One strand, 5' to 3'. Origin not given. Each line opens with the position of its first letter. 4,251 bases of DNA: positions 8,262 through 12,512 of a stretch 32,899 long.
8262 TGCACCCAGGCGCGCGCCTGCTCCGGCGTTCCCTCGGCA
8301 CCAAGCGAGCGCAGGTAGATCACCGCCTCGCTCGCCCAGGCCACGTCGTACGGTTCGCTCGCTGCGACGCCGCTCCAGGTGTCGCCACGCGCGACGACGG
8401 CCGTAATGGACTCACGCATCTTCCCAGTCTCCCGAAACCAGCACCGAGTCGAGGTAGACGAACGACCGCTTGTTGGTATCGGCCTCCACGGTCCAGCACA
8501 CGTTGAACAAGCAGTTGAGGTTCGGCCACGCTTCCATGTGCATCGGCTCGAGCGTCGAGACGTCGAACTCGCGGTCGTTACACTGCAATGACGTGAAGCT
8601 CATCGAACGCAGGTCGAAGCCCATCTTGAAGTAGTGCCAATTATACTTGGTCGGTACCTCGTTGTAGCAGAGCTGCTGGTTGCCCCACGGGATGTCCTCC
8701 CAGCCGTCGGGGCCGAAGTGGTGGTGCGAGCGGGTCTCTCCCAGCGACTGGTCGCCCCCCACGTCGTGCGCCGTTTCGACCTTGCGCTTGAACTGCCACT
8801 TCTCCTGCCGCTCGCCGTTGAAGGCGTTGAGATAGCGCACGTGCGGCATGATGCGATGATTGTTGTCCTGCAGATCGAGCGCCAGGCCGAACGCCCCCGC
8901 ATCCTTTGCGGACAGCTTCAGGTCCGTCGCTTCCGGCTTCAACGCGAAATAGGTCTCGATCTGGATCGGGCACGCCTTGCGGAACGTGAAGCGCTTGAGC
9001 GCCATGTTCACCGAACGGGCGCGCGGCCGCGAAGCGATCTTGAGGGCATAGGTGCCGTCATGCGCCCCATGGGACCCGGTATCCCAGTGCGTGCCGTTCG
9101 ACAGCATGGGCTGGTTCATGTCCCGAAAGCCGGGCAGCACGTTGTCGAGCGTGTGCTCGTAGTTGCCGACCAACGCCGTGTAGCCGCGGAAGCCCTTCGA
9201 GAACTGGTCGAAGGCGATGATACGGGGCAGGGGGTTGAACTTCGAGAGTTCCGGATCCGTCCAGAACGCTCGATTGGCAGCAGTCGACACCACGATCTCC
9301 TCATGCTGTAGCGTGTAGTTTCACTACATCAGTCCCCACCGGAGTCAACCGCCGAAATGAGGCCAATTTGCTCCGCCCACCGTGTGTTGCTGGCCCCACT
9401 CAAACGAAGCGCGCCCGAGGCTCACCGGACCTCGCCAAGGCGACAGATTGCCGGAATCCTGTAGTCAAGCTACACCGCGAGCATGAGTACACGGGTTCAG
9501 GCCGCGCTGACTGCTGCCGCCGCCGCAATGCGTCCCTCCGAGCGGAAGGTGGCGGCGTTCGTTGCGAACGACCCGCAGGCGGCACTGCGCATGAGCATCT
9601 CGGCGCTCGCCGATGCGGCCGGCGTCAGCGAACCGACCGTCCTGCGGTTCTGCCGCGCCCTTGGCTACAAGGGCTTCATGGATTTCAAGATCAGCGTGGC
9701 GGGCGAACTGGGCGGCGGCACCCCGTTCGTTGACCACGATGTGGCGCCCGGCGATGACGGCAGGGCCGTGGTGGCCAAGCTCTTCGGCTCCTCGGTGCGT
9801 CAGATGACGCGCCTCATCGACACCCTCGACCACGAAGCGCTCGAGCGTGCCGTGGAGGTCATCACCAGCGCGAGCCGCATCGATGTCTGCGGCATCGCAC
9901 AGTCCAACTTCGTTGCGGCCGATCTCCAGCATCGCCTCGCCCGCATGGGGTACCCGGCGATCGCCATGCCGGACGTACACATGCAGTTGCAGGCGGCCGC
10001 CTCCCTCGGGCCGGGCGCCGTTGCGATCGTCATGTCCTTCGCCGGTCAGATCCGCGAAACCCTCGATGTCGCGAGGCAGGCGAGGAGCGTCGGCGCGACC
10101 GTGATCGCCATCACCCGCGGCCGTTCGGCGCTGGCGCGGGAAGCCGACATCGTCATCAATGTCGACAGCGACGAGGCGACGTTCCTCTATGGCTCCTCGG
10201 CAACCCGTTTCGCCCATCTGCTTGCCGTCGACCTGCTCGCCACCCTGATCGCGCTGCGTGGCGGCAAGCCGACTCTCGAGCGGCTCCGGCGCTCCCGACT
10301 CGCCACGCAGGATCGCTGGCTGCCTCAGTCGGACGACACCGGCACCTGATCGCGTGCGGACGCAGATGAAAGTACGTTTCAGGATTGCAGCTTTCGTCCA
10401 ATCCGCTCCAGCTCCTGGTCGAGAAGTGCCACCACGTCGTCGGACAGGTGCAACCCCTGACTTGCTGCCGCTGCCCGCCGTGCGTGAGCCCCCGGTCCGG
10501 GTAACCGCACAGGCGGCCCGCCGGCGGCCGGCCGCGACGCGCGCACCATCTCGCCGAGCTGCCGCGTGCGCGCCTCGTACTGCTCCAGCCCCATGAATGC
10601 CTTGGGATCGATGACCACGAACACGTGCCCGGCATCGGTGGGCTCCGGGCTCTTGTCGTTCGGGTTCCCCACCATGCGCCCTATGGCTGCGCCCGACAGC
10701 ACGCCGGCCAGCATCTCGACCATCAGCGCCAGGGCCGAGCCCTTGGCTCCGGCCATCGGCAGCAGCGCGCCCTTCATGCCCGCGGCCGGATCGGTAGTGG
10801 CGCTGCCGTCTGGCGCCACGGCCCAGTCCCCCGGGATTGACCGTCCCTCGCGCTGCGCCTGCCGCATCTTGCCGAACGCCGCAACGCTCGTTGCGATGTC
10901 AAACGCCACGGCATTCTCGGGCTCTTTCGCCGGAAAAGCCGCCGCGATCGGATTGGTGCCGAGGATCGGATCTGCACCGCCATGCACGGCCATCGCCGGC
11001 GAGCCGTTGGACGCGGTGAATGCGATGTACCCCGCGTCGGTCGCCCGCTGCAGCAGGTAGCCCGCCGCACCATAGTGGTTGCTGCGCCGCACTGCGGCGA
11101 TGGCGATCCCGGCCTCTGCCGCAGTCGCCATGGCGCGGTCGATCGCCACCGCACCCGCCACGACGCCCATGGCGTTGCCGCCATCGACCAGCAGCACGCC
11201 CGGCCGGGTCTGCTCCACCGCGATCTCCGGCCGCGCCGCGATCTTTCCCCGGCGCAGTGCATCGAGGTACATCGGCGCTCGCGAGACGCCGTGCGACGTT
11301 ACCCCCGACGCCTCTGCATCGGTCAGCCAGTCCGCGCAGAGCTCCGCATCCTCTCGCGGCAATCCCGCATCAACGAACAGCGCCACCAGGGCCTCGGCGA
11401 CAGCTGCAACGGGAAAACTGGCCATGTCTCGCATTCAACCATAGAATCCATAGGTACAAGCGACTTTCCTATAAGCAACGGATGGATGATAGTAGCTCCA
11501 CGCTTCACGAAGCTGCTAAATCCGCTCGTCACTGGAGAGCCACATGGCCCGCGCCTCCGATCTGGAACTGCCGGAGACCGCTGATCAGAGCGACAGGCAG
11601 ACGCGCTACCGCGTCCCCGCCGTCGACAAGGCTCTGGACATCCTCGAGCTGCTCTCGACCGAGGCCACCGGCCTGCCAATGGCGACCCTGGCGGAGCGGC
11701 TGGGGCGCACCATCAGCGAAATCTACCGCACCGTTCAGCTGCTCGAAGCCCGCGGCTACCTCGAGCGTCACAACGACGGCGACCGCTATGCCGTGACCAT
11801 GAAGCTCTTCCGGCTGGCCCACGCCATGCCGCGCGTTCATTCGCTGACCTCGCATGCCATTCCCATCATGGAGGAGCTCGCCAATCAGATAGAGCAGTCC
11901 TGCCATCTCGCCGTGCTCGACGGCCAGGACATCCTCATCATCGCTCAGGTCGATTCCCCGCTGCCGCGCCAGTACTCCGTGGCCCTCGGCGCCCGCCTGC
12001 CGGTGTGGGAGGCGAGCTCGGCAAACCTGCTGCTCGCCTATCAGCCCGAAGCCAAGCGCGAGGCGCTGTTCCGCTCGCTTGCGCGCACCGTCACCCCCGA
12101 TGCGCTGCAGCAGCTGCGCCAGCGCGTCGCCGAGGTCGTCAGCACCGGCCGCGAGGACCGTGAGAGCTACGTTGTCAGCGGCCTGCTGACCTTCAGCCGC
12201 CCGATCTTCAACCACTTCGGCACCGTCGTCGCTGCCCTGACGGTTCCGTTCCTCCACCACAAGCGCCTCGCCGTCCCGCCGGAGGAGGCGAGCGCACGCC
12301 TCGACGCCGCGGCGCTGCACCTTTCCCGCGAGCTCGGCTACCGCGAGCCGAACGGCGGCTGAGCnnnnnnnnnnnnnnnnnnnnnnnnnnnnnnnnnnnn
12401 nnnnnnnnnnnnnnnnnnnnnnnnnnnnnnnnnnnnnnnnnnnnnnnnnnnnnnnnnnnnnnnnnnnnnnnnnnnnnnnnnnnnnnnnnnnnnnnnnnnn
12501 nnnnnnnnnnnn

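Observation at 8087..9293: Uncharacterised, translationally coupled two-gene module (293 aa + 110 aa), copy A, leading a dehydrogenase operon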

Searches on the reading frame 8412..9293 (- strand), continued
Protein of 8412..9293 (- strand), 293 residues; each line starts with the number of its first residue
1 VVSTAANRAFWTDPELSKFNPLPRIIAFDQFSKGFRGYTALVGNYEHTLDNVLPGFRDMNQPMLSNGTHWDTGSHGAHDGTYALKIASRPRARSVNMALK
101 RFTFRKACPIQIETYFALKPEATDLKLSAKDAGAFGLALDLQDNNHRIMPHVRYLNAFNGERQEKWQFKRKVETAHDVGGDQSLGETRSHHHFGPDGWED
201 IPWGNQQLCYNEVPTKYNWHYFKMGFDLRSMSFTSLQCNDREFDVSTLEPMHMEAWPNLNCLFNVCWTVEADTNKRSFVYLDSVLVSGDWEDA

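Call 85: search_protein_families(library=pfam, proteins=[L093:6439-7353:-, L093:7868-9241:-, L093:8276-9064:+, L093:9019-10161:+, L093:9061-10152:-, L093:10512-11882:+, L093:10462-11772:-, L093:12983-14284:+, L093:13211-14305:-, L093:14558-17587:+], max_evalue=0.00001)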
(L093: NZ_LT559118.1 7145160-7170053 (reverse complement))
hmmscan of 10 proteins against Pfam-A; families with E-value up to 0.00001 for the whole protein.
L093:6439-7353:- (304 aa): 3 families
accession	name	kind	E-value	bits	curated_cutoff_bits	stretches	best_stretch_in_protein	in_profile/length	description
PF12697.13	Abhydrolase_6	-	9.1e-21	76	26.3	1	36-293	1-215/217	Alpha/beta hydrolase family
PF00561.26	Abhydrolase_1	-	2.6e-12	47.4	25.8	1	35-118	2-92/245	alpha/beta hydrolase fold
PF12146.15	Hydrolase_4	-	4.1e-11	43.1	27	1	34-137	5-116/239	Serine aminopeptidase, S33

L093:7868-9241:- (457 aa): 1 family
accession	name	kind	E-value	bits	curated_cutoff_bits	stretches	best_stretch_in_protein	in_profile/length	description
PF00144.29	Beta-lactamase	-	5.1e-62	210.4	27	1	125-442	5-312/329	Beta-lactamase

L093:8276-9064:+ (262 aa): 0 families

L093:9019-10161:+ (380 aa): 0 families

L093:9061-10152:- (363 aa): 1 family
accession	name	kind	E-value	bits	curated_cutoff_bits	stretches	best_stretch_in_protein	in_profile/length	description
PF00144.29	Beta-lactamase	-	3.7e-51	174.7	27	1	37-297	2-249/329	Beta-lactamase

L093:10512-11882:+ (456 aa): 0 families

L093:10462-11772:- (436 aa): 0 families

L093:12983-14284:+ (433 aa): 4 families
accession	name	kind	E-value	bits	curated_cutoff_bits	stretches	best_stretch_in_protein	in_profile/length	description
PF13377.12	Peripla_BP_3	-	2.6e-33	115.9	26.5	1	264-432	3-166/167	Periplasmic binding protein-like domain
PF00532.27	Peripla_BP_1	-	2.6e-24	86.6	22.2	1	154-419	2-270/281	Periplasmic binding proteins and sugar binding domain of LacI family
PF13407.12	Peripla_BP_4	-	5.4e-17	62.6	35.1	1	156-380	1-220/258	Periplasmic binding protein domain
PF00356.27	LacI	-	1.1e-12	47.9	27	1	97-142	1-46/46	Bacterial regulatory proteins, lacI family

L093:13211-14305:- (364 aa): 0 families

L093:14558-17587:+ (1009 aa): 1 family
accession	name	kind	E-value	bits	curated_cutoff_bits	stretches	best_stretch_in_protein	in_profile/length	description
PF01757.29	Acyl_transf_3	-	2.4e-23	83.2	31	1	640-983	2-318/326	Acyltransferase domain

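Call 95: find_encoding_contigs(protein=window:8412-9293:-, flank=3000, max_places=3)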
Protein window:8412-9293:- (293 aa): no gene with exactly this product is on record in the collection.
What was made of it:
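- Tried and rejected: An exact-sequence look-up of the window protein in the assembly index found nothing on record (call 95).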

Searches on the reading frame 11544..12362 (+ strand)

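Call 8: search_protein_families(library=pfam, proteins=[window:11544-12362:+], max_evalue=0.00001)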
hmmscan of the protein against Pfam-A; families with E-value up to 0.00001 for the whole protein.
window:11544-12362:+ (272 aa): 3 families
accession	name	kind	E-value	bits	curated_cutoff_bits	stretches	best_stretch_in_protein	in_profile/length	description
PF01614.24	IclR_C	-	9.8e-22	77.8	24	1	99-261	7-173/174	Bacterial transcriptional regulator IclR C-terminal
PF09339.16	HTH_IclR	-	2.3e-11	43.7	22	1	26-75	1-50/52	IclR helix-turn-helix domain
PF25212.1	HVO_A0114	-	2.4e-06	27.7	27.6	1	28-84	22-77/84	HVO_A0114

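Call 54: search_protein_families(library=ncbifam, proteins=[window:11544-12362:+], max_evalue=1e-10)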
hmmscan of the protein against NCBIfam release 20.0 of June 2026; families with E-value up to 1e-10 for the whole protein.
window:11544-12362:+ (272 aa): 5 families
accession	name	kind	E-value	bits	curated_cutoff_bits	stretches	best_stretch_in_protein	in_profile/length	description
TIGR02431.1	pcaR_pcaU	subfamily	6.4e-30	104.3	284.75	1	24-235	5-218/248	beta-ketoadipate pathway transcriptional regulators, PcaR/PcaU/PobR family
NF011671.1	PRK15090.1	equivalog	4.6e-26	91.6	275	1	23-267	9-256/256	DNA-binding transcriptional regulator KdgR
NF045644.1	TransRegBhcR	equivalog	4e-24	85.3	350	1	17-265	15-266/267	HTH-type transcriptional regulator BhcR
NF007341.0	PRK09834.1-3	equivalog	1.2e-12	47.5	269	1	24-206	7-191/274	DNA-binding transcriptional regulator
NF007342.0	PRK09834.1-4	equivalog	1.9e-12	46.7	251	1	24-204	11-192/263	DNA-binding transcriptional regulator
